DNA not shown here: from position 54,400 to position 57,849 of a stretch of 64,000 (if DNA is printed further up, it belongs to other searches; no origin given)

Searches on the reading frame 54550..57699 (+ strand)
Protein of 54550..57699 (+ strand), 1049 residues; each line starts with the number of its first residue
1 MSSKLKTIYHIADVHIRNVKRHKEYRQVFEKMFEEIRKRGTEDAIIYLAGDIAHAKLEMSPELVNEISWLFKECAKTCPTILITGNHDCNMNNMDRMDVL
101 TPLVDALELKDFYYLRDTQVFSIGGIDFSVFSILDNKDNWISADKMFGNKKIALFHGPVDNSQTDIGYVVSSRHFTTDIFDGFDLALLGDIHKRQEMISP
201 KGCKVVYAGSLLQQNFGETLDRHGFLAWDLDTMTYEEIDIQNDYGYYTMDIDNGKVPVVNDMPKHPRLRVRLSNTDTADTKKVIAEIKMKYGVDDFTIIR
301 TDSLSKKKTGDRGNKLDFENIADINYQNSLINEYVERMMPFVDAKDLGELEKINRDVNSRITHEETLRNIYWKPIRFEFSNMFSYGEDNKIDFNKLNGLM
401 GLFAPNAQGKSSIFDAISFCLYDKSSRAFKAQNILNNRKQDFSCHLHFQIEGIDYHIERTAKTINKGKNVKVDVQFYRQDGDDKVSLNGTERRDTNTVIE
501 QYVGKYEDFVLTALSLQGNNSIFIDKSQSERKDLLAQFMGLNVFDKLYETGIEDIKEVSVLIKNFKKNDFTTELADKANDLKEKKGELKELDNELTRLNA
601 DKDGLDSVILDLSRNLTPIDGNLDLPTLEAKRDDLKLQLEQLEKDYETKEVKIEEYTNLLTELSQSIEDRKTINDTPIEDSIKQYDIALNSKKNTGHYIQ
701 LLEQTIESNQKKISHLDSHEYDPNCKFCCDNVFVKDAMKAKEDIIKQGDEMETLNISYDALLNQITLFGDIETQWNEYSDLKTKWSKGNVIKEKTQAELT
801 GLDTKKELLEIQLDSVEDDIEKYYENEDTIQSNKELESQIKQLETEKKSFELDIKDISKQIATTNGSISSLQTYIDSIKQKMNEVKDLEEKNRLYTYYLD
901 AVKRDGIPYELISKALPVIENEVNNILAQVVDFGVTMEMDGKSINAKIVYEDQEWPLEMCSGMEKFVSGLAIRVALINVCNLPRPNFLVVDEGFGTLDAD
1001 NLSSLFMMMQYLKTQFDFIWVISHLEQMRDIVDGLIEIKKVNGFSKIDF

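Call 22: search_protein_families(library=phrogs, proteins=[window:54550-57699:+], max_evalue=0.001)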
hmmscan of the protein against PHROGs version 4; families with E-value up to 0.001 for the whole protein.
window:54550-57699:+ (1049 aa): 7 families
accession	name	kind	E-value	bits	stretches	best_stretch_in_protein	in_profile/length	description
phrog_77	-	DNA, RNA and nucleotide metabolism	2.4e-50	173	1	279-1048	201-953/967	SbcC-like subunit of palindrome specific endonuclease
phrog_100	-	DNA, RNA and nucleotide metabolism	1.1e-28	101.2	1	6-337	29-353/989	SbcD-like subunit of palindrome specific endonuclease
phrog_19980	-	unknown function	6.6e-20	72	2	373-894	2-514/1068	-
phrog_21388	-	DNA, RNA and nucleotide metabolism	9.9e-10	39.6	1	403-472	40-110/126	exonuclease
phrog_28217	-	DNA, RNA and nucleotide metabolism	1.5e-09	37.9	1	397-675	23-294/806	DNA repair exonuclease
phrog_1499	-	unknown function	6.7e-08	33.2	1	389-863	19-324/427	-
phrog_547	-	other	1.7e-05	25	1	6-96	29-118/245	phosphoesterase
